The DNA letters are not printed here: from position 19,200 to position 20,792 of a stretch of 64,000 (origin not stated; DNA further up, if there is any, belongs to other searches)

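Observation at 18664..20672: Complete type II R-M pair (BglII-like nuclease + C5-MTase) as the terminal cargo of the rightward block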

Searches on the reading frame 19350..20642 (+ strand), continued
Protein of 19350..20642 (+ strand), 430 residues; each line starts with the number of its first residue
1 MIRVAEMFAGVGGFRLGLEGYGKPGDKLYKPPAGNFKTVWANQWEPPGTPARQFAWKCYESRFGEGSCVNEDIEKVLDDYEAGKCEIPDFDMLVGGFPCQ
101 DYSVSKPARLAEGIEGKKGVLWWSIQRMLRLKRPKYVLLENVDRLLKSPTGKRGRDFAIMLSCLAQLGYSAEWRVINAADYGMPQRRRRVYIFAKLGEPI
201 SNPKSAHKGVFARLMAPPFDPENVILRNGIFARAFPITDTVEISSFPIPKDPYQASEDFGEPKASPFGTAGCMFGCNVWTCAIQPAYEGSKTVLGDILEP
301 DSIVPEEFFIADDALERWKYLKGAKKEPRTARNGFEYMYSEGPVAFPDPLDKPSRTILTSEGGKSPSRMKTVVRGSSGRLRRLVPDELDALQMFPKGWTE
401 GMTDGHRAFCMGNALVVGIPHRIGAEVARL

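Call 47: get_annotated_region(hit=H9, flank=3000)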
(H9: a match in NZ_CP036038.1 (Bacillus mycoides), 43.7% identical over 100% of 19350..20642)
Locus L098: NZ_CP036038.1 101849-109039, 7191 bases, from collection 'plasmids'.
description: Bacillus mycoides strain BPN57/2 plasmid p37
organism: Bacillus mycoides (NCBI taxid 1405)
taxonomy: Bacteria; Bacillota; Bacilli; Bacillales; Bacillaceae; Bacillus; Bacillus mycoides
host: -; source: cell culture,soil; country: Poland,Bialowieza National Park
typing (MOB-suite, as given by PLSDB): conjugative; relaxase MOBP; mating-pair formation MPF_T
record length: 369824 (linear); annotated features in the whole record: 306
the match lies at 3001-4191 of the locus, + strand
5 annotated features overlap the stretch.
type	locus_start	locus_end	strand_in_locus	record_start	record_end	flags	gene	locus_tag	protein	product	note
CDS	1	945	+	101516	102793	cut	-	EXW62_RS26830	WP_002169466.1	HNH endonuclease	-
CDS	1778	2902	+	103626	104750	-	-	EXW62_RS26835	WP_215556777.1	hypothetical protein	-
CDS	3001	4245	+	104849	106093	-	dcm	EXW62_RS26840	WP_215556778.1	DNA (cytosine-5-)-methyltransferase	GO:0006304 - DNA modification [Evidence IEA]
CDS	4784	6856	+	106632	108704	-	-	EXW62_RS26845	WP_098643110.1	AAA family ATPase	-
CDS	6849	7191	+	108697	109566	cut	-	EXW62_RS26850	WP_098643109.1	hypothetical protein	-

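Call 48: get_annotated_region(hit=H5, flank=3000)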
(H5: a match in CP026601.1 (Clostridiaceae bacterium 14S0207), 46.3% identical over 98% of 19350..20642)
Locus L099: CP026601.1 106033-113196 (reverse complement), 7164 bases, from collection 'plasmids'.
description: Clostridiaceae bacterium 14S0207 plasmid unnamed1, complete sequence
organism: Clostridiaceae bacterium 14S0207 (NCBI taxid 2082193)
taxonomy: Bacteria; Bacillota; Clostridia; Eubacteriales; Clostridiaceae; ; Clostridiaceae bacterium 14S0207
host: -; source: Bos taurus,whole organsim; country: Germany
typing (MOB-suite, as given by PLSDB): non-mobilizable
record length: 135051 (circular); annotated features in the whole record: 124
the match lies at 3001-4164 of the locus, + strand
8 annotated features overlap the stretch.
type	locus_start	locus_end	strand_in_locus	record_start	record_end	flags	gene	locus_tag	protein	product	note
CDS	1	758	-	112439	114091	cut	-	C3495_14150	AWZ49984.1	hypothetical protein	-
CDS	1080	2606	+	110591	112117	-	-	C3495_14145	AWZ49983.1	restriction endonuclease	-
CDS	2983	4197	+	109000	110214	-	-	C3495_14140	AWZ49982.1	DNA (cytosine-5-)-methyltransferase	-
CDS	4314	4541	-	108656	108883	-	-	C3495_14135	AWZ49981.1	DUF2922 domain-containing protein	-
CDS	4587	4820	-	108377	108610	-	-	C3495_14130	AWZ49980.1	hypothetical protein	-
CDS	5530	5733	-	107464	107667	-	-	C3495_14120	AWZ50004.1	hypothetical protein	-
CDS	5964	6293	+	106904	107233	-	-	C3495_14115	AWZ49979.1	hypothetical protein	-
CDS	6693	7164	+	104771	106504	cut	-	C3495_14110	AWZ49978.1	hypothetical protein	-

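Call 49: get_annotated_region(hit=H23, flank=3000)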
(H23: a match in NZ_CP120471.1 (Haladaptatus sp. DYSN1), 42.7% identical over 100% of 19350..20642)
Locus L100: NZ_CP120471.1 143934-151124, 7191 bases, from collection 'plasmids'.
description: Haladaptatus sp. DYSN1 plasmid unnamed1, complete sequence
organism: Haladaptatus sp. DYSN1 (NCBI taxid 3032580)
taxonomy: Archaea; Euryarchaeota; Halobacteria; Halobacteriales; Haladaptataceae; Haladaptatus; Haladaptatus sp. DYSN1
host: -; source: cell culture,sediment; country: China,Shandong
typing (MOB-suite, as given by PLSDB): non-mobilizable; mating-pair formation MPF_T
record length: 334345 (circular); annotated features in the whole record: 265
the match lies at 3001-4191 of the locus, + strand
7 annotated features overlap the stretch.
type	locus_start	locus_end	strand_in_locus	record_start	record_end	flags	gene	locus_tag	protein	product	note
CDS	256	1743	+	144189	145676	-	-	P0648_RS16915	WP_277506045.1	hypothetical protein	-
CDS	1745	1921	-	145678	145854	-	-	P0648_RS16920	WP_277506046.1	hypothetical protein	-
CDS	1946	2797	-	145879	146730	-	-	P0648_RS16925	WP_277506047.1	MutH/Sau3AI family endonuclease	-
CDS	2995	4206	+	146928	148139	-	dcm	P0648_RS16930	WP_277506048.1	DNA (cytosine-5-)-methyltransferase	GO:0006304 - DNA modification [Evidence IEA]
CDS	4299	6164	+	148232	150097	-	-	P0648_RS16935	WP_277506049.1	DNA cytosine methyltransferase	GO:0006304 - DNA modification [Evidence IEA]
CDS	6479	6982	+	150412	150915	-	-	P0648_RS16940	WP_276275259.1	hypothetical protein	-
CDS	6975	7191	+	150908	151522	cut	-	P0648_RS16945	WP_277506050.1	hypothetical protein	-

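Call 50: get_annotated_region(hit=H28, flank=3000)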
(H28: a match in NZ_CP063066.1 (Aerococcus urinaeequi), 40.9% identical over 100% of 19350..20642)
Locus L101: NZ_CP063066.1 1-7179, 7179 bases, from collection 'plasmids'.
description: Aerococcus urinaeequi strain T43 plasmid pT4302, complete sequence
organism: Aerococcus urinaeequi (NCBI taxid 51665)
taxonomy: Bacteria; Bacillota; Bacilli; Lactobacillales; Aerococcaceae; Aerococcus; Aerococcus urinaeequi
host: -; source: pig,mixed culture,nasopharynx; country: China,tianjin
typing (MOB-suite, as given by PLSDB): non-mobilizable
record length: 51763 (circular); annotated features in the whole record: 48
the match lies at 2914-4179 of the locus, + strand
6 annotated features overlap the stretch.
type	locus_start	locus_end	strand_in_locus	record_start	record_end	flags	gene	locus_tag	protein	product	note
CDS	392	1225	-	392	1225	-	-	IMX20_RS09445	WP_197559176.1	HNH endonuclease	-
CDS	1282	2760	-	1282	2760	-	-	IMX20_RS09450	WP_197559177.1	MutH/Sau3AI family endonuclease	-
CDS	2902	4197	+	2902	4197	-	dcm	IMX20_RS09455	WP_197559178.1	DNA (cytosine-5-)-methyltransferase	GO:0006304 - DNA modification [Evidence IEA]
CDS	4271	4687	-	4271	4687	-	-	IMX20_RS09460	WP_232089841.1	DUF6339 family protein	-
CDS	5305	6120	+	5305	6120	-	-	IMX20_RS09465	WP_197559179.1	AAA family ATPase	-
CDS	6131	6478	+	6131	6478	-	-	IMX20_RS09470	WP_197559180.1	hypothetical protein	-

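Call 54: search_protein_families(library=pfam, proteins=[L101:1282-2760:-, L100:1946-2797:-, L099:1080-2606:+, L098:1778-2902:+, L097:2643-3791:+], max_evalue=0.001)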
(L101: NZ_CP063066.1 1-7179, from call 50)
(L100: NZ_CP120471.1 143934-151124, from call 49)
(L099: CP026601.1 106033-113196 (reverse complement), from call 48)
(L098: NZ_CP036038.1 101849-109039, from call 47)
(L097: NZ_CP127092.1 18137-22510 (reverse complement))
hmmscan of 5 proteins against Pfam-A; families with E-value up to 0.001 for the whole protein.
L101:1282-2760:- (492 aa): 1 family
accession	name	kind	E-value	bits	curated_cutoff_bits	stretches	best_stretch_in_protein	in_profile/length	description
PF02976.21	MutH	-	4.2e-21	75.2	23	1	56-168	1-103/103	DNA mismatch repair enzyme MutH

L100:1946-2797:- (283 aa): 2 families
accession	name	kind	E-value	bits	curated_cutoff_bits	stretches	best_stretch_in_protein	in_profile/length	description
PF02976.21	MutH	-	1.4e-14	54.2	23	1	55-157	1-102/103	DNA mismatch repair enzyme MutH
PF15515.12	MvaI_BcnI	-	7.6e-05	23.3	25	1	26-80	3-54/227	MvaI/BcnI restriction endonuclease family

L099:1080-2606:+ (508 aa): 1 family
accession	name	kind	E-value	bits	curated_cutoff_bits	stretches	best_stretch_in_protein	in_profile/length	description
PF02976.21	MutH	-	1.6e-34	118.3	23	2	105-208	1-103/103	DNA mismatch repair enzyme MutH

L098:1778-2902:+ (374 aa): 0 families

L097:2643-3791:+ (382 aa): 0 families

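Call 71: search_protein_families(library=padloc, proteins=[window:19350-20642:+], max_evalue=0.001)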
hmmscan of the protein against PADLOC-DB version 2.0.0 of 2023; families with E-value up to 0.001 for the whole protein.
window:19350-20642:+ (430 aa): 61 families (the best 25 are shown)
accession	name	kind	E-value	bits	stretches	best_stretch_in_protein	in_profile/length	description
PDLC03329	MTase_II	-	4.4e-159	528.1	1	2-429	5-401/407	Type II methyltransferase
PDLC03272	MTase_II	-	1.3e-50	170.7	2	1-195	74-235/407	Type II methyltransferase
PDLC03378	MTase_II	-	1.6e-40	137.5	1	2-194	3-166/344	Type II methyltransferase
PDLC00033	DruM2|DruM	-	1.9e-32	110.9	1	2-195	22-190/368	DNA cytosine methylase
PDLC02653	DrmMII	-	3.3e-29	99.9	2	2-193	5-171/333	DrmMII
PDLC03234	MTase_II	-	3.5e-29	100.2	1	6-207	9-187/375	Type II methyltransferase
PDLC03361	MTase_II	-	9.1e-29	98.6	2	3-194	88-281/455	Type II methyltransferase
PDLC00026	DruM2|DruM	-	2.1e-25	88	1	4-428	7-315/336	DNA cytosine methylase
PDLC03286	MTase_II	-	2e-23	81.2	1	88-196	66-169/185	Type II methyltransferase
PDLC03326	MTase_II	-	2.5e-23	80.9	1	6-200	9-181/412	Type II methyltransferase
PDLC03217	MTase_II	-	4.9e-23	79.4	1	54-193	56-182/703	Type II methyltransferase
PDLC03324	MTase_II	-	4.5e-22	76.4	1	86-198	61-172/408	Type II methyltransferase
PDLC03242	MTase_II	-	1.5e-21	74.8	1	5-193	104-258/409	Type II methyltransferase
PDLC00027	DruM2|DruM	-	6.5e-21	73.1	1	2-193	12-169/361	DNA cytosine methylase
PDLC03734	oMTase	-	1.8e-20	71.4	1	80-194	59-167/444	orphan methyltransferase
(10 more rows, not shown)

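Call 92: find_encoding_contigs(protein=P0213, flank=5000, max_places=4)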
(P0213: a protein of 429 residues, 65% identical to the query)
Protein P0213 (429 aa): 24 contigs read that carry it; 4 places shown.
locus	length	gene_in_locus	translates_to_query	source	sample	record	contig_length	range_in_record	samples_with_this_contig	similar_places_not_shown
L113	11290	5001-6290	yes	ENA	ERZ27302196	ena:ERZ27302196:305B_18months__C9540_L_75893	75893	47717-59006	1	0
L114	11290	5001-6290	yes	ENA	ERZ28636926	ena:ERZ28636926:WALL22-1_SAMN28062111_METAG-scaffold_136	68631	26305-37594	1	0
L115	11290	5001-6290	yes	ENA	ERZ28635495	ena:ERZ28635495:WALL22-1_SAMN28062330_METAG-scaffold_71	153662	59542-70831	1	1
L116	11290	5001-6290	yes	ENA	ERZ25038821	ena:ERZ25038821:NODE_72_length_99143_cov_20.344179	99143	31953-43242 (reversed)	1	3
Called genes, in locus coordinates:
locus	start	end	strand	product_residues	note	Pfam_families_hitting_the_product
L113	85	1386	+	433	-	PF01702:TGT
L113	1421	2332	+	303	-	PF14512:TM1586_NiRdase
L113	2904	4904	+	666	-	PF02976:MutH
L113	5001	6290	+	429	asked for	PF00145:DNA_methylase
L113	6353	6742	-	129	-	-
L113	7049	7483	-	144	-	PF01402:RHH_1 (faint)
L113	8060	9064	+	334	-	PF02481:DNA_processg_A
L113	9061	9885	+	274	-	-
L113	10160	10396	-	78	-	-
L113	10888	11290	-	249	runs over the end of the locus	-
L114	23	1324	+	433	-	PF01702:TGT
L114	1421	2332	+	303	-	PF14512:TM1586_NiRdase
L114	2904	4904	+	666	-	PF02976:MutH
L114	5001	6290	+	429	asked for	PF00145:DNA_methylase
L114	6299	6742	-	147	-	-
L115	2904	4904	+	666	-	PF02976:MutH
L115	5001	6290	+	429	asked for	PF00145:DNA_methylase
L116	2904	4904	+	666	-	PF02976:MutH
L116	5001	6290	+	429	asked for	PF00145:DNA_methylase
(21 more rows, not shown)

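Call 93: find_encoding_contigs(protein=P0227, flank=5000, max_places=3)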
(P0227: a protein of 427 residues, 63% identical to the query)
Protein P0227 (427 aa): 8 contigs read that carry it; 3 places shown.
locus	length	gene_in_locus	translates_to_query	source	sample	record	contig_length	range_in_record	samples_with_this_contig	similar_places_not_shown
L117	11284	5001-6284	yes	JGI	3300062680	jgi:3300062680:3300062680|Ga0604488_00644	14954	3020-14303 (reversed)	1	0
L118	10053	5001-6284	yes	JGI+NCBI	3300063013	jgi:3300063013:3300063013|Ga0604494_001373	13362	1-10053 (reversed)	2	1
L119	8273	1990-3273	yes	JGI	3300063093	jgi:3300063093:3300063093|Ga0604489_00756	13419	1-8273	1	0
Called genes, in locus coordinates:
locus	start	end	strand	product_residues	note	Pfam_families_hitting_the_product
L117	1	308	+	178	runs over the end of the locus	PF00383:dCMP_cyt_deam_1, PF14437:MafB19-deam, PF14439:Bd3614-deam (faint)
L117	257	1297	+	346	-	PF08544:GHMP_kinases_C (faint), PF00288:GHMP_kinases_N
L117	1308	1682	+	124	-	-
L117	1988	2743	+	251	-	PF01202:SKI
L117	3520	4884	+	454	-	PF02976:MutH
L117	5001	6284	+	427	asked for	PF00145:DNA_methylase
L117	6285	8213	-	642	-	PF03235:GmrSD_N, PF07510:GmrSD_C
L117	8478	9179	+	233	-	-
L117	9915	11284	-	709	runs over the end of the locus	PF00069:Pkinase, PF07714:PK_Tyr_Ser-Thr, PF03109:ABC1 (weak), PF03793:PASTA, PF18998:Flg_new_2 (weak)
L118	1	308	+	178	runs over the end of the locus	PF00383:dCMP_cyt_deam_1, PF14437:MafB19-deam, PF14439:Bd3614-deam (faint)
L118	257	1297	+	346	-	PF00288:GHMP_kinases_N, PF08544:GHMP_kinases_C (faint)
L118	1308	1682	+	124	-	-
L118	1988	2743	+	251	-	PF01202:SKI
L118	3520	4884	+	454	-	PF02976:MutH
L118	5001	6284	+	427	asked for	PF00145:DNA_methylase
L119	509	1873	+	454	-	PF02976:MutH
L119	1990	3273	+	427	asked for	PF00145:DNA_methylase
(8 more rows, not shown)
